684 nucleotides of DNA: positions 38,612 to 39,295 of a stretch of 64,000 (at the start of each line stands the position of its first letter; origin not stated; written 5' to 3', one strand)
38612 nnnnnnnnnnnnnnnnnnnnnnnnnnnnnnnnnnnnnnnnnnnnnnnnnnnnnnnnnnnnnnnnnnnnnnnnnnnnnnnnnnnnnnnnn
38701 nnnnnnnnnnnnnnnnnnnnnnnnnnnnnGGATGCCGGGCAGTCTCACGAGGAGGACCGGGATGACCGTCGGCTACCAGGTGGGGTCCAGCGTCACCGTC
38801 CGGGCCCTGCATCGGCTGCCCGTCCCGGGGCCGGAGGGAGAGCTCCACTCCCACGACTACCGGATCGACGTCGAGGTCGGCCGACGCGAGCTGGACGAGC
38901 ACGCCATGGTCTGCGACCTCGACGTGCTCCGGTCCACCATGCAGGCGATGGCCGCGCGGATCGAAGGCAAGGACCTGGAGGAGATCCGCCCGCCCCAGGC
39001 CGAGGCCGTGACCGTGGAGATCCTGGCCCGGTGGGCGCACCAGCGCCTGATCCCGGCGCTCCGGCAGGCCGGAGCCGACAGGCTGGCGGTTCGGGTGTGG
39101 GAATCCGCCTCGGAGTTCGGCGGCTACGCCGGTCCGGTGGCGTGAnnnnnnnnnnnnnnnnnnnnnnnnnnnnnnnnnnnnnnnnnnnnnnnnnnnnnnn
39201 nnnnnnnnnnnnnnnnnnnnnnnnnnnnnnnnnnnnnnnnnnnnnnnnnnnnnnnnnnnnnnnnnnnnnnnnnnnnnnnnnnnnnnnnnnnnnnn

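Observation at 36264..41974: Strand-interleaved, spacer-free cluster: possible pterin/pyrimidine-glycoside biosynthetic cassette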

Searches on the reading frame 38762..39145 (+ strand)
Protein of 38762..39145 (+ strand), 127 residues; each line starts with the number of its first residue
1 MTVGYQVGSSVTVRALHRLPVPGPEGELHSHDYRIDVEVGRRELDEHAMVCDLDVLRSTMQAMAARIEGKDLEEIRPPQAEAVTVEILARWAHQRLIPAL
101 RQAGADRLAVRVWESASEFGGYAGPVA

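Call 7: search_protein_families(library=pfam, proteins=[window:38762-39145:+], max_evalue=0.01)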
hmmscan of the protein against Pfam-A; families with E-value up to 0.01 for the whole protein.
window:38762-39145:+ (127 aa): 1 family
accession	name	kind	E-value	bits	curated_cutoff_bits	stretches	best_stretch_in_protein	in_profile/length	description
PF01242.24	PTPS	-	1.5e-17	64.1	22.4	1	14-120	9-116/121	6-pyruvoyl tetrahydropterin synthase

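Call 8: search_protein_families(library=ncbifam, proteins=[window:38762-39145:+], max_evalue=0.01)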
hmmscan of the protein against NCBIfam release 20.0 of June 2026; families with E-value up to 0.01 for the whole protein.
window:38762-39145:+ (127 aa): 2 families
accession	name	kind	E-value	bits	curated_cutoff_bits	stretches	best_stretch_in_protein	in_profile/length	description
TIGR00039.1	6PTHBS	subfamily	3.9e-09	36.9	125.5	1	8-119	5-116/124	6-pyruvoyl tetrahydropterin synthase/6-carboxytetrahydropterin synthase family protein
TIGR03367.1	queuosine_QueD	equivalog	3.2e-08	33.8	89.25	1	10-96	5-90/92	6-carboxytetrahydropterin synthase QueD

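Call 14: find_homologous_proteins(query=window:38762-39145:+, max_evalue=0.00001)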
Query window:38762-39145:+ (127 aa): 2452 proteins with E <= 0.00001 among 2509 candidates; the best 120 are listed.
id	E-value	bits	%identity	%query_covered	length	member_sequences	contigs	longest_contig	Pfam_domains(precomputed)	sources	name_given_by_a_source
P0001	3.9e-75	268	98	100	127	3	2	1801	PF01242.25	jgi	jgi:6-pyruvoyltetrahydropterin/6-carboxytetrahydropterin synthase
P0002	1.4e-70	253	91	100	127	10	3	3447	PF01242.25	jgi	jgi:6-pyruvoyltetrahydropterin/6-carboxytetrahydropterin synthase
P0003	2.2e-69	249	91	100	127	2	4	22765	PF01242.25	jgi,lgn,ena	jgi:6-pyruvoyltetrahydropterin/6-carboxytetrahydropterin synthase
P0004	2.4e-65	236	85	100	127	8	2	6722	PF01242.25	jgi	jgi:6-pyruvoyltetrahydropterin/6-carboxytetrahydropterin synthase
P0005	1.8e-64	233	83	100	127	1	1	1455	PF01242.25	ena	-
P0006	5.2e-64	232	82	100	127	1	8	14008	PF01242.25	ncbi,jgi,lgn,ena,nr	ncbi:MAG TPA: 6-carboxytetrahydropterin synthase [Actinomycetes bacterium]|jgi:6-pyruvoyltetrahydrop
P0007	8.2e-64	231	83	99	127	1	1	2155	PF01242.25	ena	-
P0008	1.3e-63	231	82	100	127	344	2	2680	PF01242.25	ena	-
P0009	1.8e-63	230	81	100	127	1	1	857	PF01242.25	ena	-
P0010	2.5e-63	230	81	100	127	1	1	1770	PF01242.25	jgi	jgi:6-pyruvoyltetrahydropterin/6-carboxytetrahydropterin synthase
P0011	3.1e-63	229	81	100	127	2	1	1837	PF01242.25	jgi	jgi:6-pyruvoyltetrahydropterin/6-carboxytetrahydropterin synthase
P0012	3.4e-63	229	80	100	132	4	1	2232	PF01242.25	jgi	jgi:6-pyruvoyltetrahydropterin/6-carboxytetrahydropterin synthase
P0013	3.5e-63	229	80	100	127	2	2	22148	PF01242.25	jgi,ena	jgi:6-pyruvoyltetrahydropterin/6-carboxytetrahydropterin synthase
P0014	4.8e-63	229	81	100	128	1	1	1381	PF01242.25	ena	-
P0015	8.1e-63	228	81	100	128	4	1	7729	PF01242.25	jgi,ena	jgi:6-pyruvoyltetrahydropterin/6-carboxytetrahydropterin synthase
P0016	9.1e-63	228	82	100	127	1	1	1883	PF01242.25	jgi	jgi:6-pyruvoyltetrahydropterin/6-carboxytetrahydropterin synthase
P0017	9.2e-63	228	80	100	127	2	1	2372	PF01242.25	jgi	jgi:6-pyruvoyltetrahydropterin/6-carboxytetrahydropterin synthase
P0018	1.3e-62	227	81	100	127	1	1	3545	PF01242.25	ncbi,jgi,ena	-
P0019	1.3e-62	227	81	100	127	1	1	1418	PF01242.25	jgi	-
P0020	1.3e-62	227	80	100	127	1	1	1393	PF01242.25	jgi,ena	-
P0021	1.5e-62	227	81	100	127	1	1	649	PF01242.25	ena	-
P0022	2.1e-62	227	81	100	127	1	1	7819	PF01242.25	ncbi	-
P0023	2.2e-62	227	81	100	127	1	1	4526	PF01242.25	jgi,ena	-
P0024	2.2e-62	227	81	100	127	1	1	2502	PF01242.25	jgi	jgi:6-pyruvoyltetrahydropterin/6-carboxytetrahydropterin synthase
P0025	2.3e-62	227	80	100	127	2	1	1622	PF01242.25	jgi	jgi:6-pyruvoyltetrahydropterin/6-carboxytetrahydropterin synthase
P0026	3.4e-62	226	80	99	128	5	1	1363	PF01242.25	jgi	jgi:6-pyruvoyltetrahydropterin/6-carboxytetrahydropterin synthase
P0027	3.5e-62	226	82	100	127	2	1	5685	PF01242.25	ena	-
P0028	3.6e-62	226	80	99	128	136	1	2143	PF01242.25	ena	-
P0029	4.4e-62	226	80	100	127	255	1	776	PF01242.25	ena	-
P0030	4.9e-62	226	79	100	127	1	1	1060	PF01242.25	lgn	-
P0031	5.9e-62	225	81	100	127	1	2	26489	PF01242.25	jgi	jgi:6-pyruvoyltetrahydropterin/6-carboxytetrahydropterin synthase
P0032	5.9e-62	225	80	100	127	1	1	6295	PF01242.25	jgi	jgi:6-pyruvoyltetrahydropterin/6-carboxytetrahydropterin synthase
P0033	7.1e-62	225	80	100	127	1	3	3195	PF01242.25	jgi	-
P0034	7.4e-62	225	80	100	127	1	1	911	PF01242.25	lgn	-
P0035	7.6e-62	225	80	100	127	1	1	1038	PF01242.25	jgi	jgi:6-pyruvoyltetrahydropterin/6-carboxytetrahydropterin synthase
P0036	7.8e-62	225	80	100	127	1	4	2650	PF01242.25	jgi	jgi:6-pyruvoyltetrahydropterin/6-carboxytetrahydropterin synthase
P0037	7.8e-62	225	80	100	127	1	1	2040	PF01242.25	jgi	jgi:6-pyruvoyltetrahydropterin/6-carboxytetrahydropterin synthase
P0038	8.0e-62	225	82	100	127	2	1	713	PF01242.25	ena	-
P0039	1.0e-61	225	80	100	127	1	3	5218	PF01242.25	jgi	jgi:6-pyruvoyltetrahydropterin/6-carboxytetrahydropterin synthase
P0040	1.2e-61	224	80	100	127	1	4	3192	PF01242.25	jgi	jgi:6-pyruvoyltetrahydropterin/6-carboxytetrahydropterin synthase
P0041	1.5e-61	224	79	100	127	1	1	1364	PF01242.25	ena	-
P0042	1.8e-61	224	80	100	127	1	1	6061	PF01242.25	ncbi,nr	ncbi:MAG TPA: 6-carboxytetrahydropterin synthase [Actinomycetota bacterium]|nr:6-carboxytetrahydropt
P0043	1.8e-61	224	80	100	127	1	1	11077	PF01242.25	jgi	jgi:6-pyruvoyltetrahydropterin/6-carboxytetrahydropterin synthase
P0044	2.4e-61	223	78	100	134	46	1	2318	PF01242.25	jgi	jgi:6-pyruvoyltetrahydropterin/6-carboxytetrahydropterin synthase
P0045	2.9e-61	223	79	100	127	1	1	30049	PF01242.25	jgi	jgi:6-pyruvoyltetrahydropterin/6-carboxytetrahydropterin synthase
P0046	3.3e-61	223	78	100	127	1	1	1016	PF01242.25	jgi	-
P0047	4.8e-61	222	80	100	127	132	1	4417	PF01242.25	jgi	jgi:6-pyruvoyltetrahydropterin/6-carboxytetrahydropterin synthase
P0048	4.9e-61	222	80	100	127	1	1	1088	PF01242.25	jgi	jgi:6-pyruvoyltetrahydropterin/6-carboxytetrahydropterin synthase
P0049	5.5e-61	222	80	100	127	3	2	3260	PF01242.25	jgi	jgi:6-pyruvoyltetrahydropterin/6-carboxytetrahydropterin synthase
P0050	6.2e-61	222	78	100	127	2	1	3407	PF01242.25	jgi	jgi:6-pyruvoyltetrahydropterin/6-carboxytetrahydropterin synthase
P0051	6.2e-61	222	78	100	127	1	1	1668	PF01242.25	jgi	jgi:6-pyruvoyltetrahydropterin/6-carboxytetrahydropterin synthase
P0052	6.6e-61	222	76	100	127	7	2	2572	PF01242.25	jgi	jgi:6-pyruvoyltetrahydropterin/6-carboxytetrahydropterin synthase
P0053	7.1e-61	222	77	100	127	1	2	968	PF01242.25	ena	-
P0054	7.3e-61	222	78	100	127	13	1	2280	PF01242.25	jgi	jgi:6-pyruvoyltetrahydropterin/6-carboxytetrahydropterin synthase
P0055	7.6e-61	222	78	100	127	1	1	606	PF01242.25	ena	-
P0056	7.6e-61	222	78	100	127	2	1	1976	PF01242.25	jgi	jgi:6-pyruvoyltetrahydropterin/6-carboxytetrahydropterin synthase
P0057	8.3e-61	222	78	100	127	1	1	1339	PF01242.25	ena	-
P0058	8.8e-61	222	79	100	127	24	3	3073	PF01242.25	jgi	jgi:6-pyruvoyltetrahydropterin/6-carboxytetrahydropterin synthase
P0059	1.1e-60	221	77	100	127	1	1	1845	PF01242.25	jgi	jgi:6-pyruvoyltetrahydropterin/6-carboxytetrahydropterin synthase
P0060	1.1e-60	221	78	100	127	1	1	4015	PF01242.25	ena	-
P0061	1.1e-60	221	79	100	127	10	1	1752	PF01242.25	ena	-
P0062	1.2e-60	221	80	100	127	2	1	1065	PF01242.25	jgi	jgi:6-pyruvoyltetrahydropterin/6-carboxytetrahydropterin synthase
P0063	1.4e-60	221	78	100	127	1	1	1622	PF01242.25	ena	-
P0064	1.8e-60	220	79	98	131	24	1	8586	PF01242.25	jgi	jgi:6-pyruvoyltetrahydropterin/6-carboxytetrahydropterin synthase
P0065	1.8e-60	220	77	100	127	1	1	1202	PF01242.25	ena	-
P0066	1.9e-60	220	77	100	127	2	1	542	PF01242.25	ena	-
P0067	2.5e-60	220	79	99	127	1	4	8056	PF01242.25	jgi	jgi:6-pyruvoyltetrahydropterin/6-carboxytetrahydropterin synthase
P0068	2.5e-60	220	79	98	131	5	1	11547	PF01242.25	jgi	jgi:6-pyruvoyltetrahydropterin/6-carboxytetrahydropterin synthase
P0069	2.6e-60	220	77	100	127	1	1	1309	PF01242.25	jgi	jgi:6-pyruvoyltetrahydropterin/6-carboxytetrahydropterin synthase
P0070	2.6e-60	220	76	100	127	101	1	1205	PF01242.25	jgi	jgi:6-pyruvoyltetrahydropterin/6-carboxytetrahydropterin synthase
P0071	2.8e-60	220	79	100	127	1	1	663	PF01242.25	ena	-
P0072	2.8e-60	220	78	100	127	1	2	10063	PF01242.25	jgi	jgi:6-pyruvoyltetrahydropterin/6-carboxytetrahydropterin synthase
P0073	2.9e-60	220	78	100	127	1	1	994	PF01242.25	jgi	jgi:6-pyruvoyltetrahydropterin/6-carboxytetrahydropterin synthase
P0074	3.0e-60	220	80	100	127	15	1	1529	PF01242.25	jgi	jgi:6-pyruvoyltetrahydropterin/6-carboxytetrahydropterin synthase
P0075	3.0e-60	220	78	100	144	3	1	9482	PF01242.25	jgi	-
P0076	3.1e-60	220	78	100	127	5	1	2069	PF01242.25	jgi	jgi:6-pyruvoyltetrahydropterin/6-carboxytetrahydropterin synthase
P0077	3.1e-60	220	77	100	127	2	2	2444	PF01242.25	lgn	-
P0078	3.6e-60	220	79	99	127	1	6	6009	PF01242.25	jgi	jgi:6-pyruvoyltetrahydropterin/6-carboxytetrahydropterin synthase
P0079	3.7e-60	219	77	100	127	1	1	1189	PF01242.25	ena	-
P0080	3.9e-60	219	76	100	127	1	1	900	PF01242.25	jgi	jgi:6-pyruvoyltetrahydropterin/6-carboxytetrahydropterin synthase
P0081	4.1e-60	219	78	100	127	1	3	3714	PF01242.25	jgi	jgi:6-pyruvoyltetrahydropterin/6-carboxytetrahydropterin synthase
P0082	4.4e-60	219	79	99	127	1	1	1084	PF01242.25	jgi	jgi:6-pyruvoyltetrahydropterin/6-carboxytetrahydropterin synthase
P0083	5.5e-60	219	76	100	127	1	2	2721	PF01242.25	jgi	jgi:6-pyruvoyltetrahydropterin/6-carboxytetrahydropterin synthase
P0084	6.0e-60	219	76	100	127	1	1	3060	PF01242.25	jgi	jgi:6-pyruvoyltetrahydropterin/6-carboxytetrahydropterin synthase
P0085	6.1e-60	219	76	100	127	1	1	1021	PF01242.25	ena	-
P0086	6.2e-60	219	77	100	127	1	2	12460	PF01242.25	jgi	jgi:6-pyruvoyl-tetrahydropterin synthase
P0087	6.4e-60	219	77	99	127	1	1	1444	PF01242.25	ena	-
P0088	7.3e-60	219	77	100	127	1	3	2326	PF01242.25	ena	-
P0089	7.5e-60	218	76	100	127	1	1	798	PF01242.25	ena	-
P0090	8.1e-60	218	76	100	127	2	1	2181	PF01242.25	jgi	jgi:6-pyruvoyltetrahydropterin/6-carboxytetrahydropterin synthase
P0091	9.3e-60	218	77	100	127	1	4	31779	PF01242.25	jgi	jgi:6-pyruvoyltetrahydropterin/6-carboxytetrahydropterin synthase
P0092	9.5e-60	218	76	99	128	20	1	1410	PF01242.25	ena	-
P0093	1.0e-59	218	78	100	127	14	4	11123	PF01242.25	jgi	jgi:6-pyruvoyl-tetrahydropterin synthase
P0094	1.1e-59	218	76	100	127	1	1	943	PF01242.25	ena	-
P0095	1.1e-59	218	79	98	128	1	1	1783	PF01242.25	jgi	jgi:6-pyruvoyltetrahydropterin/6-carboxytetrahydropterin synthase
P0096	1.3e-59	218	77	100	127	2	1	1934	PF01242.25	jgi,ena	-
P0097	1.3e-59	218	76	100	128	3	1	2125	PF01242.25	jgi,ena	jgi:6-pyruvoyl-tetrahydropterin synthase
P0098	1.4e-59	218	76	100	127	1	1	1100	PF01242.25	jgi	jgi:6-pyruvoyltetrahydropterin/6-carboxytetrahydropterin synthase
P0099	1.4e-59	218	78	99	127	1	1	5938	PF01242.25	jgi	jgi:6-pyruvoyltetrahydropterin/6-carboxytetrahydropterin synthase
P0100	1.5e-59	217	76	100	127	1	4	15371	PF01242.25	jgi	jgi:6-pyruvoyltetrahydropterin/6-carboxytetrahydropterin synthase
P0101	1.6e-59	217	76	100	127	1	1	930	PF01242.25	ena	-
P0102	1.6e-59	217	76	100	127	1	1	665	PF01242.25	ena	-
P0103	1.6e-59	217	76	100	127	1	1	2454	PF01242.25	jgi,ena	jgi:6-pyruvoyl-tetrahydropterin synthase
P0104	1.7e-59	217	79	98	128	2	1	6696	PF01242.25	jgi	jgi:6-pyruvoyltetrahydropterin/6-carboxytetrahydropterin synthase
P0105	1.7e-59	217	76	100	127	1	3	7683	PF01242.25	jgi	jgi:6-pyruvoyltetrahydropterin/6-carboxytetrahydropterin synthase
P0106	1.7e-59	217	77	100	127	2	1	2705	PF01242.25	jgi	jgi:6-pyruvoyltetrahydropterin/6-carboxytetrahydropterin synthase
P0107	2.0e-59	217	76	100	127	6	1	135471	PF01242.25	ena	-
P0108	2.9e-59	217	76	100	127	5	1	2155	PF01242.25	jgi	jgi:6-pyruvoyltetrahydropterin/6-carboxytetrahydropterin synthase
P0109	3.1e-59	216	76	100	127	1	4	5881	PF01242.25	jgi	jgi:6-pyruvoyltetrahydropterin/6-carboxytetrahydropterin synthase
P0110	3.4e-59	216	78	99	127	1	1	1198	PF01242.25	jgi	jgi:6-pyruvoyltetrahydropterin/6-carboxytetrahydropterin synthase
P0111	3.9e-59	216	76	100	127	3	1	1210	PF01242.25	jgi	jgi:6-pyruvoyltetrahydropterin/6-carboxytetrahydropterin synthase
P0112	4.0e-59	216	78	98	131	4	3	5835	PF01242.25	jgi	jgi:6-pyruvoyl-tetrahydropterin synthase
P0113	4.8e-59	216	76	99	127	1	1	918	PF01242.25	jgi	jgi:6-pyruvoyltetrahydropterin/6-carboxytetrahydropterin synthase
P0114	5.2e-59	216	76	100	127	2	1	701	PF01242.25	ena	-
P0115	5.9e-59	216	78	99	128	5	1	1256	PF01242.25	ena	-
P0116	6.0e-59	216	76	100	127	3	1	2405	PF01242.25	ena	-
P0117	6.3e-59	216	76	100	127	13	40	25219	PF01242.25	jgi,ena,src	jgi:6-pyruvoyltetrahydropterin/6-carboxytetrahydropterin synthase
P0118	1.1e-58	215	76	100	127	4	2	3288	PF01242.25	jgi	jgi:6-pyruvoyltetrahydropterin/6-carboxytetrahydropterin synthase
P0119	1.2e-58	215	76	100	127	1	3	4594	PF01242.25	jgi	jgi:6-pyruvoyltetrahydropterin/6-carboxytetrahydropterin synthase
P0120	1.4e-58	214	75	100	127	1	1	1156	PF01242.25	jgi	-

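Call 16: find_related_loci(query=A1, collection=genome_contigs, flank=10000)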
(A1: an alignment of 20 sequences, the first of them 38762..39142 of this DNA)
Query A1 (127 aa) in genome_contigs; peptide patterns used: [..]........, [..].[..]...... (x = any residue, [..] = any of these).
58 stretches matched a pattern; 14 encode a relative of the query (tblastn E <= 1e-3); 14 distinct loci.
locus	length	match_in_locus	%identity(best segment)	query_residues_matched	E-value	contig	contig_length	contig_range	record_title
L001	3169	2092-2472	91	1-127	3e-75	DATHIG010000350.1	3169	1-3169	MAG TPA_asm: Actinomycetes bacterium isolate SMAG_U12520 k141_95328, whole genome shotgun sequence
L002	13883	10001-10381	82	1-127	5e-69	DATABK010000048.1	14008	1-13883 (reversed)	MAG TPA_asm: Actinomycetes bacterium isolate SMAG_U6696 k141_1971891, whole genome shotgun sequence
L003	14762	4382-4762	78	1-127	6e-66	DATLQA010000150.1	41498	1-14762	MAG TPA_asm: Actinomycetota bacterium isolate SMAG_U13866 k141_1343918, whole genome shotgun sequence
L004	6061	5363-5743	80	1-127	3e-66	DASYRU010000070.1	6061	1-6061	MAG TPA_asm: Actinomycetota bacterium isolate SMAG_U4519 k141_3329624, whole genome shotgun sequence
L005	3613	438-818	76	1-127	8e-65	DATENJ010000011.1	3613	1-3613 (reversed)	MAG TPA_asm: Actinomycetes bacterium isolate SMAG_U8966 k141_1247157, whole genome shotgun sequence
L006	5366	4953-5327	79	3-127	4e-64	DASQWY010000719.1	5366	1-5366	MAG TPA_asm: Actinomycetes bacterium isolate SMAG_U11025 k141_458572, whole genome shotgun sequence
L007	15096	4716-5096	75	1-127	7e-63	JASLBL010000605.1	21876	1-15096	MAG: Actinomycetes bacterium isolate CMU.bins.340 k141_9897687, whole genome shotgun sequence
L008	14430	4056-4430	75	3-127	2e-62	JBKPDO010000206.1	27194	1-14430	MAG: bacterium isolate GB_EKS_MAG_00022 GB_EKS_000001081830, whole genome shotgun sequence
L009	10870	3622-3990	76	5-127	2e-61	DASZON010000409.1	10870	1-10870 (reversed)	MAG TPA_asm: Actinomycetota bacterium isolate SMAG_U5946 k141_3585248, whole genome shotgun sequence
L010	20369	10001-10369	74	4-126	5e-60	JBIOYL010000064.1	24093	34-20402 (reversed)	MAG: Actinomycetes bacterium isolate MAG031 k127_1826951, whole genome shotgun sequence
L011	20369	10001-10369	65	4-126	3e-45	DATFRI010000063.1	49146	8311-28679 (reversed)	MAG TPA_asm: Actinomycetes bacterium isolate SMAG_U9354 k141_1373812, whole genome shotgun sequence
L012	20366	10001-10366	57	2-122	3e-43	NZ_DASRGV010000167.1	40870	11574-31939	MAG: Actinocrinis sp. isolate SMAG_U10067 k141_1220208, whole genome shotgun sequence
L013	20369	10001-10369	55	1-122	3e-43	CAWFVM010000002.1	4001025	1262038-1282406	MAG: uncultured Actinomycetota bacterium isolate MFD04967.bin.2.167 genome assembly, contig: contig_14546, whole genome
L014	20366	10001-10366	57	2-122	1e-42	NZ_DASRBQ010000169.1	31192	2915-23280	MAG: Actinocrinis sp. isolate SMAG_U9931 k141_446397, whole genome shotgun sequence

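Call 20: search_protein_families(library=pfam, proteins=[L012:7651-8886:-, L012:9034-10014:+, L012:9980-10381:+, L012:10466-11170:+, L012:11235-13676:-, L012:13785-14810:+, L012:14803-15468:+, L012:15469-16383:-, L012:16380-17228:-, L012:17240-18415:+], max_evalue=0.0001)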
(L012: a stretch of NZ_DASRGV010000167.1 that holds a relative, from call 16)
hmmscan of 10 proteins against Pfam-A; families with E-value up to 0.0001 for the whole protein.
L012:7651-8886:- (411 aa): 5 families
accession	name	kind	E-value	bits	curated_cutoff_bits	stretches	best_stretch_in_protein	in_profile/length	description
PF07992.20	Pyr_redox_2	-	3.8e-67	227.2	26.1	1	7-303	3-290/291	Pyridine nucleotide-disulphide oxidoreductase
PF00070.33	Pyr_redox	-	1.2e-18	67.8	22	1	148-228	1-81/82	Pyridine nucleotide-disulphide oxidoreductase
PF14759.12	Reductase_C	-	4.3e-16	59.6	25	1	323-408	1-84/85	Reductase C-terminal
PF13738.12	Pyr_redox_3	-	5.3e-06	26.3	30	0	74-257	95-281/305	Pyridine nucleotide-disulphide oxidoreductase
PF01593.30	Amino_oxidase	-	3.9e-05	23.6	19.8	0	194-243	207-256/443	Flavin containing amine oxidoreductase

L012:9034-10014:+ (326 aa): 1 family
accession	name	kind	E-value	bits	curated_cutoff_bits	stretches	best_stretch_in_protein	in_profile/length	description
PF00107.32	ADH_zinc_N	-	6.4e-07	29.8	31.8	1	151-259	1-117/129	Zinc-binding dehydrogenase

L012:9980-10381:+ (133 aa): 1 family
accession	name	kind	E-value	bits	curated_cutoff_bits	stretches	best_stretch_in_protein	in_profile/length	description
PF01242.24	PTPS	-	2.2e-20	73.3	22.4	1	20-130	9-119/121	6-pyruvoyl tetrahydropterin synthase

L012:10466-11170:+ (234 aa): 1 family
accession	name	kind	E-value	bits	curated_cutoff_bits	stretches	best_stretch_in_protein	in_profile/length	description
PF00300.27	His_Phos_1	-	2.6e-59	200.6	21.7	1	37-229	2-193/194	Histidine phosphatase superfamily (branch 1)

L012:11235-13676:- (813 aa): 1 family
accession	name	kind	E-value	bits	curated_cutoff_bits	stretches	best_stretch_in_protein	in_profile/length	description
PF01066.26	CDP-OH_P_transf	-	1.4e-11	45.5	22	1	103-249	4-149/152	CDP-alcohol phosphatidyltransferase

L012:13785-14810:+ (341 aa): 1 family
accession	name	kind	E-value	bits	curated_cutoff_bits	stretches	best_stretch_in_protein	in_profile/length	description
PF03706.18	LPG_synthase_TM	-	1.5e-32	113.7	33.4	1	23-303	3-300/302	Lysylphosphatidylglycerol synthase TM region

L012:14803-15468:+ (221 aa): 1 family
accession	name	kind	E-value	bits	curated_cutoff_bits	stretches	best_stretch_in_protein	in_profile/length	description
PF00925.25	GTP_cyclohydro2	-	7.3e-57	192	23.3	1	34-187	13-165/165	GTP cyclohydrolase II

L012:15469-16383:- (304 aa): 1 family
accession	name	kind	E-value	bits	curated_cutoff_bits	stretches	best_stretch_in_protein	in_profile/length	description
PF08242.18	Methyltransf_12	-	2.9e-05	25.1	30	0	48-163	1-97/98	Methyltransferase domain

L012:16380-17228:- (282 aa): 7 families
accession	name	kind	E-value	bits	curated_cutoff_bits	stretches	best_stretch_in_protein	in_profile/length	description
PF13649.12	Methyltransf_25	-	9.8e-15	55.5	27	1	82-171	1-97/97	Methyltransferase domain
PF08241.18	Methyltransf_11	-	5.7e-14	53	21.2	1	83-175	1-95/95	Methyltransferase domain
PF13847.12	Methyltransf_31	-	1.5e-12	47.9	27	1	78-176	3-110/145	Methyltransferase domain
PF08242.18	Methyltransf_12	-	4.3e-11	43.8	30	1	83-173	1-98/98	Methyltransferase domain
PF13489.12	Methyltransf_23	-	1.4e-09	38.3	27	1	69-217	12-162/164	Methyltransferase domain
PF03291.22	mRNA_G-N7_MeTrfase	-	1e-05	25.2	26.6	0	67-133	49-116/315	mRNA (guanine-N(7))-methyltransferase domain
PF01209.24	Ubie_methyltran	-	4.5e-05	23.4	20.1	1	74-182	43-157/233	ubiE/COQ5 methyltransferase family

L012:17240-18415:+ (391 aa): 5 families
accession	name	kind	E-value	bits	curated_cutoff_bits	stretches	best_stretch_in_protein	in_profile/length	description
PF13692.12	Glyco_trans_1_4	-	7e-30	104.6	27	1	199-345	3-142/142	Glycosyl transferases group 1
PF00534.26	Glycos_transf_1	-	4.2e-29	101.7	26.4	1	200-358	18-171/172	Glycosyl transferases group 1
PF20706.3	GT4-conflict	-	2.5e-14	53.5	26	1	104-352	93-364/385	Family 4 Glycosyltransferase in conflict systems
PF13439.12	Glyco_transf_4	-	1.1e-06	29.2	28.5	1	31-188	21-168/170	Glycosyltransferase Family 4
PF13524.12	Glyco_trans_1_2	-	3.8e-06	27.4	25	1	217-373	7-142/144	Glycosyl transferase-like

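Call 35: search_protein_representatives(alignment_id=A1)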
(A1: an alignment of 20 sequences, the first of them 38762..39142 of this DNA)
Query: 20 sequences, 127 profile positions. Proteins with E-value up to 0.001 (for the whole library): 988; up to 1e-10: 119; up to 1e-30: 17. The best 150 are listed.
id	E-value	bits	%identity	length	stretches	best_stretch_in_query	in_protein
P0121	1.2e-48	180.5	-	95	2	66-127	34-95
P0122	1.1e-47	177.5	-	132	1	1-125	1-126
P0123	6.2e-47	175.0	-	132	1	5-127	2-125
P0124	3.6e-43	162.8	-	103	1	1-82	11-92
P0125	2.1e-41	157.1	-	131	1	4-126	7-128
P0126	5.6e-38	146.1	-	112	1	1-83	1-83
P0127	1.7e-37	144.5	-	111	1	3-79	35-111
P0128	2.7e-36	140.6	-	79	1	49-126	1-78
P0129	3.4e-36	140.3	-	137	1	38-121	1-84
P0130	5.6e-36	139.6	-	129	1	1-124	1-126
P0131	2.7e-35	137.4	-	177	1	4-99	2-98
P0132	5.4e-34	133.2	-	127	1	5-126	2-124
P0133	1.3e-33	132.0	-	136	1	5-127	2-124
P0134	1.3e-33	131.9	-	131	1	4-126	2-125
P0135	1.8e-32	128.3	-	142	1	21-106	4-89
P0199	1.3e-14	70.5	-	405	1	5-126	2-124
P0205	5.6e-14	68.5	-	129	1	5-122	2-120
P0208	1.4e-13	67.2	-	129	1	3-125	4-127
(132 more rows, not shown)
